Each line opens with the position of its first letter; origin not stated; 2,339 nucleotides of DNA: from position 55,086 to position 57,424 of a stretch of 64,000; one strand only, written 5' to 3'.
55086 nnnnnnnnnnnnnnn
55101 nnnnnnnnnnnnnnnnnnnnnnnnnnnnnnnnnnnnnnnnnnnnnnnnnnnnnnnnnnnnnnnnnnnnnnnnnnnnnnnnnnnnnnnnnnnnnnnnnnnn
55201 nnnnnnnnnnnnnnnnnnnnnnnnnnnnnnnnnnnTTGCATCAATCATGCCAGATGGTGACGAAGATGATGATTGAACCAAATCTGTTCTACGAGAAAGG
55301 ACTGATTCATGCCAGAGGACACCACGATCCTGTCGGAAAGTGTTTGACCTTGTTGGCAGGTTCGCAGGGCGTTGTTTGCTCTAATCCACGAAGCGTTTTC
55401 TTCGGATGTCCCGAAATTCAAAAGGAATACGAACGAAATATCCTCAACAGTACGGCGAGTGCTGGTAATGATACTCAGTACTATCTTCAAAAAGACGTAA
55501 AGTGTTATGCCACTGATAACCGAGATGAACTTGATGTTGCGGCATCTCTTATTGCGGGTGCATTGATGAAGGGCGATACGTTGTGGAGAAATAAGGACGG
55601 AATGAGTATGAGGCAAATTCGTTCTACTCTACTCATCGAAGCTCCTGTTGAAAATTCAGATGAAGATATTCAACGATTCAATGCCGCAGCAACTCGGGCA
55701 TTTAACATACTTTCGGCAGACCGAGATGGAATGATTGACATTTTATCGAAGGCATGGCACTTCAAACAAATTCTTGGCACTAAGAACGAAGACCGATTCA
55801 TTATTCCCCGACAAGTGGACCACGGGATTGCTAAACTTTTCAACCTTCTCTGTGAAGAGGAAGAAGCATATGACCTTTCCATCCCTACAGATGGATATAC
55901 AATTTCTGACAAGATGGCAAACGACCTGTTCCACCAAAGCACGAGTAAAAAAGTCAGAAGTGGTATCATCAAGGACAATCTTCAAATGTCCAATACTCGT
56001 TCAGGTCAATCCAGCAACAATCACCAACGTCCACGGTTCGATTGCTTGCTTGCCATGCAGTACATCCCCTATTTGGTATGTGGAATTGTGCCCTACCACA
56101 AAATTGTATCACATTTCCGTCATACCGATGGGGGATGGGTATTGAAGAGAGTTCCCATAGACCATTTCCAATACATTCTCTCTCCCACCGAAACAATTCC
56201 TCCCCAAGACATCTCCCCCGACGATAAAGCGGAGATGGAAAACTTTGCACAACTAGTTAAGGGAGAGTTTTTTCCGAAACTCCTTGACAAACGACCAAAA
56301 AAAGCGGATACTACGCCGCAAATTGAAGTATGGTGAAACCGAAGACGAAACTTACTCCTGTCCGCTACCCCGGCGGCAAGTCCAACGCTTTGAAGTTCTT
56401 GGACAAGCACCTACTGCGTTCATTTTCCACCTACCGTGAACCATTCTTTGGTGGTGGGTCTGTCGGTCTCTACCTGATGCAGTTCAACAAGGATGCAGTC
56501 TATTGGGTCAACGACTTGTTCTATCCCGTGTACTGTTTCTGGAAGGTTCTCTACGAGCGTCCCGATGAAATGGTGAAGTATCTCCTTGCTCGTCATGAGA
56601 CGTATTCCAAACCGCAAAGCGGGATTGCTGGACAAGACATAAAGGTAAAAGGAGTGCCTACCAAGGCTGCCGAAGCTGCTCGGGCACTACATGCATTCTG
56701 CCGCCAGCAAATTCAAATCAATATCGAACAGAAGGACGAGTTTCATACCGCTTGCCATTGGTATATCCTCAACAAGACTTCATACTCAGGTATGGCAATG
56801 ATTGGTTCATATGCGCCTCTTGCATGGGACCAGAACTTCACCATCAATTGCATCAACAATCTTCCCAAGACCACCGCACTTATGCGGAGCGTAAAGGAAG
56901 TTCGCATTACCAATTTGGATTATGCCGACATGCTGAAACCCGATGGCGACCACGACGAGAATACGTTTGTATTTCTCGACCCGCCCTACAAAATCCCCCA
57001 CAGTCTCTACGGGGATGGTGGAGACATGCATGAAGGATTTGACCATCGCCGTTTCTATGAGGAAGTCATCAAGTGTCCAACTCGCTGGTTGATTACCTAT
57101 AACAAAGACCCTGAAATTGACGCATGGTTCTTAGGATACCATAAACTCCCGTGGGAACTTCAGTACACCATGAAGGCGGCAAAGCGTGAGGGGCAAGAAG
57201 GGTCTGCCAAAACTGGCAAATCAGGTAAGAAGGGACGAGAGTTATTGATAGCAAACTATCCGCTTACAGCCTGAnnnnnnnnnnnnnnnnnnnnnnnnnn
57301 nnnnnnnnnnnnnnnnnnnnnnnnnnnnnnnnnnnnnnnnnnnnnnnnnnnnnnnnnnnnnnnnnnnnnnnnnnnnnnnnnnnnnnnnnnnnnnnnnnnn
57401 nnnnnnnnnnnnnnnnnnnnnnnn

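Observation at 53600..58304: Divergent cluster of three DNA methyltransferases plus a GT-B glycosyltransferase: DNA-modification / anti-restriction locus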

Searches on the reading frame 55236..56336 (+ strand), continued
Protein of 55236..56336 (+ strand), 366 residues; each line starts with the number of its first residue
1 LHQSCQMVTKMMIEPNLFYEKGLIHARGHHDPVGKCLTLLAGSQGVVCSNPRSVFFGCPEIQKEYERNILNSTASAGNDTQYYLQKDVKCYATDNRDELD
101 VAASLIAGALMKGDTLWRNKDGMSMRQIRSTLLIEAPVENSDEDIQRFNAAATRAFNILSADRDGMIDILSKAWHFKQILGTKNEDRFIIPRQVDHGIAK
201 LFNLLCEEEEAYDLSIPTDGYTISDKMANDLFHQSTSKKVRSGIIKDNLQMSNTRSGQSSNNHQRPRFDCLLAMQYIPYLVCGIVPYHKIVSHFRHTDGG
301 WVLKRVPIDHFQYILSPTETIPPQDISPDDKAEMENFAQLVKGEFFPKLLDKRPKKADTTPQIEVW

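Call 77: list_cluster_members(proteins=[P0137, P0138, P0140, P0142, P0143, P0144, P0146, P0147, P0148, P0153])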
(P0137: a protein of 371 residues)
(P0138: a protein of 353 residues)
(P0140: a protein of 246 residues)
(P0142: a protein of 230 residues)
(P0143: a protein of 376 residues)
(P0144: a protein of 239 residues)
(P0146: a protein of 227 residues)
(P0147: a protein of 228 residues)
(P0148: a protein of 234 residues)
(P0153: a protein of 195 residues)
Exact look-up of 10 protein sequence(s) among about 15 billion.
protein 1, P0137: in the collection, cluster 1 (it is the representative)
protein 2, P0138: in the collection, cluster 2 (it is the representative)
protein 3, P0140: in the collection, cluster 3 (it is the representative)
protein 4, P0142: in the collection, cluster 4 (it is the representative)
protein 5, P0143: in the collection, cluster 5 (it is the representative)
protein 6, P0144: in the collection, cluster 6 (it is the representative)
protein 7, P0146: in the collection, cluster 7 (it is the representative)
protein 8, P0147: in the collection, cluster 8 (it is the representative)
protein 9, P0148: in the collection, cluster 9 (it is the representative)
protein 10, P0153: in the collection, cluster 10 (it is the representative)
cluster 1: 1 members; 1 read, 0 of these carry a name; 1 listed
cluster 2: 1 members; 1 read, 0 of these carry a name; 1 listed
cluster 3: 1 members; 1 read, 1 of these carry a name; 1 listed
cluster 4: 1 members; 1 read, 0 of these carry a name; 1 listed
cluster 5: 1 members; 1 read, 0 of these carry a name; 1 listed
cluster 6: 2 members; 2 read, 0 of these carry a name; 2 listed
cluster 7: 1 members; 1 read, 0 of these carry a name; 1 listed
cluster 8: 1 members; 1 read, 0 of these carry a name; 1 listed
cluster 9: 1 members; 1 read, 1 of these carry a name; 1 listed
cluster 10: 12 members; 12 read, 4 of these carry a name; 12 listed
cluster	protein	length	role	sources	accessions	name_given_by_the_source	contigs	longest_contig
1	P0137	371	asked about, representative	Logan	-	-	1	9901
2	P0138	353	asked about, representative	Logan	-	-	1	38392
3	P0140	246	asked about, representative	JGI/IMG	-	hypothetical protein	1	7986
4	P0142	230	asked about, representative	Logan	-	-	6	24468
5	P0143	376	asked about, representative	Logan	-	-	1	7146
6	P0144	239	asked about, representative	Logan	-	-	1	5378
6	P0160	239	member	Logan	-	-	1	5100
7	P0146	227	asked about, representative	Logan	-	-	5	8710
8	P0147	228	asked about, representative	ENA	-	-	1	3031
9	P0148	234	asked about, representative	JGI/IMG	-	hypothetical protein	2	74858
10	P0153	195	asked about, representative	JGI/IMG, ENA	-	-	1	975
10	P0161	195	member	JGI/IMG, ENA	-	hypothetical protein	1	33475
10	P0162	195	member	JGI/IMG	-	hypothetical protein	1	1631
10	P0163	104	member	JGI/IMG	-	hypothetical protein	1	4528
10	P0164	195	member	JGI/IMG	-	hypothetical protein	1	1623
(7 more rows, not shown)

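Call 93: find_related_loci(query=A3, collection=genome_contigs, flank=6000)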
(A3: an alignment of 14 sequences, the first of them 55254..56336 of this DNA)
Query A3 (360 aa) in genome_contigs; peptide patterns used: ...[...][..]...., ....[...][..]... (x = any residue, [..] = any of these).
13 stretches matched a pattern, but none encodes a relative of the query by tblastn (E <= 1e-3).

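Call 99: search_solved_structures(query=A4, max_evalue=10, show_alignments=3)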
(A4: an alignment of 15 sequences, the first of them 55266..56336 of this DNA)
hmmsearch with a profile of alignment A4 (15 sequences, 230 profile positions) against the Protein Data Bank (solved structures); distinct sequences matched with E-value up to 10: 3.
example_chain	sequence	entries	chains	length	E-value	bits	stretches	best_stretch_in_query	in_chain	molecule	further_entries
2wpq_A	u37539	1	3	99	0.07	15.8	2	9-49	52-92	TRIMERIC AUTOTRANSPORTER ADHESIN FRAGMENT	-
5apz_A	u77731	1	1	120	0.45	13.1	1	7-49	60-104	GENERAL CONTROL PROTEIN GCN4, NOR1 TCAR0761, GENERAL CONTROL PROTEIN GCN4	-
6kls_C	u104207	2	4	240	0.75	12.4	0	179-217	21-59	Cytochrome c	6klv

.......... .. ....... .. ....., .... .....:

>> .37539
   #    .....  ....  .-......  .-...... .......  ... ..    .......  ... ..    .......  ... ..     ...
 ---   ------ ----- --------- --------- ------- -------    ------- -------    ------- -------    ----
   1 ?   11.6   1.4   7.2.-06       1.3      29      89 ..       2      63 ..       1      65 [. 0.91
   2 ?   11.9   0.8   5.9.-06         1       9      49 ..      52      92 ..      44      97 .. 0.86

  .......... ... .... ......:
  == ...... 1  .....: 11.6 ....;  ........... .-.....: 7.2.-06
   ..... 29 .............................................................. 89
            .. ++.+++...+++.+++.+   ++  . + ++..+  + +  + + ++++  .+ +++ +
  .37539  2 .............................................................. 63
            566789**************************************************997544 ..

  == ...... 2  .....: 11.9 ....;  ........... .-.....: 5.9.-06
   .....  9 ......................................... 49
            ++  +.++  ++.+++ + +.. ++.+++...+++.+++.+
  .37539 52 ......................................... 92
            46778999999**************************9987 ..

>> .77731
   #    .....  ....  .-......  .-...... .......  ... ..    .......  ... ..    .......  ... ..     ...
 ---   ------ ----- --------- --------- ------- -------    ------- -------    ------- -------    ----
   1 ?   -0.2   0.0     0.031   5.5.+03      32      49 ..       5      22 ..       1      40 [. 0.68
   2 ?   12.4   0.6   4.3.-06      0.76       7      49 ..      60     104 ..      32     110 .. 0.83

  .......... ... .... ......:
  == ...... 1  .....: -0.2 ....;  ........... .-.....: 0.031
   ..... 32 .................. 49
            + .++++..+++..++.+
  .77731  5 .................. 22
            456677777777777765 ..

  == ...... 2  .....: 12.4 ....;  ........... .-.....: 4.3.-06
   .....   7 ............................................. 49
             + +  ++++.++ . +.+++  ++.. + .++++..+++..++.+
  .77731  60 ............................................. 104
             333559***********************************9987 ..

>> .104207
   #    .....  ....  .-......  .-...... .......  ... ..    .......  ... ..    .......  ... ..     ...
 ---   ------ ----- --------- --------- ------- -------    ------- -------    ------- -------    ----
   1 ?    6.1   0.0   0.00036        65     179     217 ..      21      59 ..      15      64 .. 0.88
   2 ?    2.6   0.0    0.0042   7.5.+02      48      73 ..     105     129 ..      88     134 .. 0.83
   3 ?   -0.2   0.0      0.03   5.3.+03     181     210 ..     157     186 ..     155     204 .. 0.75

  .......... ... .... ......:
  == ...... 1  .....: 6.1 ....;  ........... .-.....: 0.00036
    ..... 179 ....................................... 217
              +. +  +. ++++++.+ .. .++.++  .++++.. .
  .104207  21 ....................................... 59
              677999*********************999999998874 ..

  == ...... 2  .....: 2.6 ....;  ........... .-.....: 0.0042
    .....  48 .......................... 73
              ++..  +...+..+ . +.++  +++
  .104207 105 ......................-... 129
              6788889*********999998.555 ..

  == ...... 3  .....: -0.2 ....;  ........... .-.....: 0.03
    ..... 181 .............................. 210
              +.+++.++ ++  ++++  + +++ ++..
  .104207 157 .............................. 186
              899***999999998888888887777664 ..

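Call 101: search_protein_families(library=padloc, proteins=[window:55266-56336:+, P0142, P0146], max_evalue=0.01)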
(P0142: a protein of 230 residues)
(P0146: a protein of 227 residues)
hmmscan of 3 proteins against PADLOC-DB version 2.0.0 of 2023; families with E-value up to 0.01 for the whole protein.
window:55266-56336:+ (356 aa): 1 family
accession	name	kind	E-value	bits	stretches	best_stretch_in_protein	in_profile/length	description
PDLC04925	PDC-S14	-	0.0066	13.5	0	27-119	214-295/301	-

P0142 (230 aa): 0 families

P0146 (227 aa): 0 families

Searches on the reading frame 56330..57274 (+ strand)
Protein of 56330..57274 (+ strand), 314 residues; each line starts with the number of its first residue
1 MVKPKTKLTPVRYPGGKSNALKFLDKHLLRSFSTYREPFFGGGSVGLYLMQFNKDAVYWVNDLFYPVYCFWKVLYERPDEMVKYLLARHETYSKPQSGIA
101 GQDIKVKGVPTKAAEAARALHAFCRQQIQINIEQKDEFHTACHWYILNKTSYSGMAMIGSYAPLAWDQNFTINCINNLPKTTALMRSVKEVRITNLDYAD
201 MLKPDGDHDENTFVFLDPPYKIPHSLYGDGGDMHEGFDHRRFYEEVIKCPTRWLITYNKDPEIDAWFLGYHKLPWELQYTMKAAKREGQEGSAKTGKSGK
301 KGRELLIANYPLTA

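Call 4: search_protein_families(library=phrogs, proteins=[window:56330-57274:+], max_evalue=0.001)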
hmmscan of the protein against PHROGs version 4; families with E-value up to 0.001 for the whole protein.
window:56330-57274:+ (314 aa): 4 families
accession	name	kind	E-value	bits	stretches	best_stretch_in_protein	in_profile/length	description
phrog_56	-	other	2.3e-54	186.8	1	4-313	58-326/647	DNA methyltransferase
phrog_26700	-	unknown function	3.9e-09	36.6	1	7-257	5-233/552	-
phrog_1996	-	other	4.4e-07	30.9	1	182-287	28-131/150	DNA methyltransferase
phrog_13242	-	unknown function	0.00024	21.2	1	186-258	165-230/450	-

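Call 5: search_protein_families(library=pfam, proteins=[window:56330-57274:+], max_evalue=0.01)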
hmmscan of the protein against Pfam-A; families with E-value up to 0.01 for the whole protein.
window:56330-57274:+ (314 aa): 1 family
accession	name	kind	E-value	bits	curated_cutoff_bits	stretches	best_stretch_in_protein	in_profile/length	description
PF02086.21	MethyltransfD12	-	2e-24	87.1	22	1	13-281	1-253/253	D12 class N6 adenine-specific DNA methyltransferase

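Call 21: search_protein_families(library=ncbifam, proteins=[window:56330-57274:+], max_evalue=0.01)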
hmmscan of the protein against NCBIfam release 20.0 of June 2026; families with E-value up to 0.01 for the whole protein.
window:56330-57274:+ (314 aa): 1 family
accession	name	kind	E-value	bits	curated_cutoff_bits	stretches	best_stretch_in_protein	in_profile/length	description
TIGR00571.1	dam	subfamily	4.1e-18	66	114.85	1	9-240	3-209/267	Dam family site-specific DNA-(adenine-N6)-methyltransferase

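Call 72: search_solved_structures(query=window:56330-57274:+, max_evalue=0.001, show_alignments=2)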
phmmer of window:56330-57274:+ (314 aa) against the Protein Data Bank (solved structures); distinct sequences matched with E-value up to 0.001: 2.
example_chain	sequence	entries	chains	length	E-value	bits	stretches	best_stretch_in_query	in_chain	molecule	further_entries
7m6b_B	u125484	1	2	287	9.7e-46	159.7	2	136-312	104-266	Site-specific DNA-methyltransferase (adenine-specific)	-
2dpm_A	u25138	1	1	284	1.8e-05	27.3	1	8-95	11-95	PROTEIN (ADENINE-SPECIFIC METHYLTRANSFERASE DPNII 1)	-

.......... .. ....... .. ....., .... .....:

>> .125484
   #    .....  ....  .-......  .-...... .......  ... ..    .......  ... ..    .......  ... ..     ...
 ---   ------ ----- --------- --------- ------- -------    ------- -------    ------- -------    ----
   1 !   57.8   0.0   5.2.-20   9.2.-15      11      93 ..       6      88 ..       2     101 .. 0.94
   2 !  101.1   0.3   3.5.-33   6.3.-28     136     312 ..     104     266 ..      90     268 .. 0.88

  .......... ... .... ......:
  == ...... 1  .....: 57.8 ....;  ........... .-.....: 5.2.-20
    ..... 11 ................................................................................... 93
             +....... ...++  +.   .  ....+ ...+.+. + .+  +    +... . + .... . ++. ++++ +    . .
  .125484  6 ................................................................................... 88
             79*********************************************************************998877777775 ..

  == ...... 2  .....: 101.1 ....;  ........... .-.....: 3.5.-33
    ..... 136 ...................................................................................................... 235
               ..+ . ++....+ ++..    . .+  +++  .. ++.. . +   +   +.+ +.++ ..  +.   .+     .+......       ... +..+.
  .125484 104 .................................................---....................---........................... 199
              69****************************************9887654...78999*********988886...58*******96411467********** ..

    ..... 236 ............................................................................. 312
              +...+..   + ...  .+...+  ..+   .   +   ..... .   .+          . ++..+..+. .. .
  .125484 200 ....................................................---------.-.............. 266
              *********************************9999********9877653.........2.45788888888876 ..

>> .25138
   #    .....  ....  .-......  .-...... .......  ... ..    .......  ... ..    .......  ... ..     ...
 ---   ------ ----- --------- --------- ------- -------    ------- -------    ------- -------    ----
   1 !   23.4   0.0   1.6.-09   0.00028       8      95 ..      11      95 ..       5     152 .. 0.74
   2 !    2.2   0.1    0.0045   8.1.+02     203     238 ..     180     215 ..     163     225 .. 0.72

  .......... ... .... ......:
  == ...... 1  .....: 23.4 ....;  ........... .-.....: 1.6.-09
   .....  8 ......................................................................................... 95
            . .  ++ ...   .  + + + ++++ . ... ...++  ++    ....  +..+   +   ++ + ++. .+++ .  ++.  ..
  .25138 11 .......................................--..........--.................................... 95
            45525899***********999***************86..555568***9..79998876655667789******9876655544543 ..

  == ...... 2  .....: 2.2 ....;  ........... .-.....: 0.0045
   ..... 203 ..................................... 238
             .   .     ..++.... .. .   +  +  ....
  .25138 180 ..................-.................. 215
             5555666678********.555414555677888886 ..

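Call 96: find_related_loci(query=A5, collection=genome_contigs, flank=5000)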
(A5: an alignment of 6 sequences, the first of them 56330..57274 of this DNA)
Query A5 (314 aa) in genome_contigs; peptide patterns used: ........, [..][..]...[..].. (x = any residue, [..] = any of these).
126 stretches matched a pattern; 61 encode a relative of the query (tblastn E <= 1e-3); 61 distinct loci.
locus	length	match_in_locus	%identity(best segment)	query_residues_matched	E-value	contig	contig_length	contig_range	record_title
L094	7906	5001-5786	36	8-310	5e-51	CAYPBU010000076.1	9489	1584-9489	MAG TPA_asm: uncultured Anaerolineaceae bacterium isolate SRP192927_co2_209 genome assembly, contig: NODE_14380_length_9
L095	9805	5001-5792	35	9-310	3e-50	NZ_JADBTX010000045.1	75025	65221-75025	MAG: Microcystis sp. M015S2 M015S2_45, whole genome shotgun sequence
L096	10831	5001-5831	34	9-313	2e-50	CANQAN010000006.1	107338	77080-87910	MAG: uncultured Helicobacteraceae bacterium isolate Lapin-002__bin38 genome assembly, contig: Lapin-002__NODE_202_length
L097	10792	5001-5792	34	9-310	7e-50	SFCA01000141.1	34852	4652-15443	MAG: Microcystis aeruginosa Ma_QC_C_20070703_M131 M131_141, whole genome shotgun sequence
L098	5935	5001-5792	35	9-310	4e-50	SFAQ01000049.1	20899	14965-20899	MAG: Microcystis wesenbergii Mw_QC_B_20070930_S4 S4_49, whole genome shotgun sequence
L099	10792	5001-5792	34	9-310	7e-50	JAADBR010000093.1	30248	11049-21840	MAG: Microcystis aeruginosa W13-11 Ga0187992_100160, whole genome shotgun sequence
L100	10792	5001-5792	34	9-310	7e-50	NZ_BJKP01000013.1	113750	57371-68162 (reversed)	Microcystis aeruginosa NIES-4325 contig_13, whole genome shotgun sequence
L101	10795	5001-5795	33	9-312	5e-50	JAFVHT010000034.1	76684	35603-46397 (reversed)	MAG: Acetobacter sp. isolate RGIG5182 Sheep_Abomasum.Co__c1391092, whole genome shotgun sequence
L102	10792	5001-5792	34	9-310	1e-49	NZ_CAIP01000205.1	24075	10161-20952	Microcystis sp. T1-4, whole genome shotgun sequence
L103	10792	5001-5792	34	9-310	8e-50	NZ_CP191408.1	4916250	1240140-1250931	Microcystis ichthyoblabe FBCC-A1114 chromosome, complete genome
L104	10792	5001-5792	34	9-310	2e-49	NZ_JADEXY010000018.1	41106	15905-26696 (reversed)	Microcystis aeruginosa LEGE 91341 NODE_45_length_41106_cov_23.1978, whole genome shotgun sequence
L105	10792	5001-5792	34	9-310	4e-49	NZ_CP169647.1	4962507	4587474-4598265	Microcystis sp. BLCC-F210 chromosome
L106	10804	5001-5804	33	9-313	2e-49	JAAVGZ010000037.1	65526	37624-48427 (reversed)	MAG: Helicobacter sp. isolate Mgla_MAG_ref_184 c_000000018567, whole genome shotgun sequence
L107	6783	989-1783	33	9-312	2e-49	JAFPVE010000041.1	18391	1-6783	MAG: Acetobacter sp. isolate RGIG1504 Goat_Abomasum-2__c474830, whole genome shotgun sequence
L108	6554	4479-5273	33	9-312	7e-49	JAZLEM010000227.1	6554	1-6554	MAG: Acetobacter sp. isolate T1900045019_TC20190012.MAGScoT_cleanbin_000005 SGB_4393_k141_2188273, whole genome shotgun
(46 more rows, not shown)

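Call 101: search_protein_families(library=padloc, proteins=[window:56330-57274:+], max_evalue=0.01)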
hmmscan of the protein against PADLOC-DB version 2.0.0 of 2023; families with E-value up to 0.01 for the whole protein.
window:56330-57274:+ (314 aa): 16 families
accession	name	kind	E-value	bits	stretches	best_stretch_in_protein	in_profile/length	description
PDLC03247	MTase_II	-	3.5e-65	218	2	118-312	88-267/282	Type II methyltransferase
PDLC03717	oMTase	-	1.7e-52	176.6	2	127-310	97-266/285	orphan methyltransferase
PDLC04018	PD-Lambda-5_B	-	1.8e-32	110.8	1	7-290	4-265/291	-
PDLC03294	MTase_II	-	1.4e-22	78.6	1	10-281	7-253/272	Type II methyltransferase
PDLC03358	MTase_II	-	1.5e-20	71.7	2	128-290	101-267/301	Type II methyltransferase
PDLC03735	oMTase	-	1.2e-16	58.9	1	6-311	6-283/284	orphan methyltransferase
PDLC03266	MTase_II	-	5e-16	57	2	9-94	16-102/285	Type II methyltransferase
PDLC04019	PD-Lambda-5_B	-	5.5e-15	53.7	1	8-175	4-147/167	-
PDLC03383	MTase_II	-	1.5e-12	45.6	1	8-231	19-232/318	Type II methyltransferase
PDLC03302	MTase_II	-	1.5e-08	31.9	1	12-86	364-436/626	Type II methyltransferase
PDLC03261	MTase_II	-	6.1e-07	26.1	1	145-245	129-223/643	Type II methyltransferase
PDLC03349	MTase_II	-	1.1e-06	26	1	9-88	7-85/374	Type II methyltransferase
PDLC03729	oMTase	-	1.2e-05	23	0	9-83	6-75/275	orphan methyltransferase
PDLC03287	MTase_II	-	6.3e-05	19.9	1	188-239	520-569/646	Type II methyltransferase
PDLC03244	MTase_II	-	0.0001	19.6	1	11-87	31-103/295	Type II methyltransferase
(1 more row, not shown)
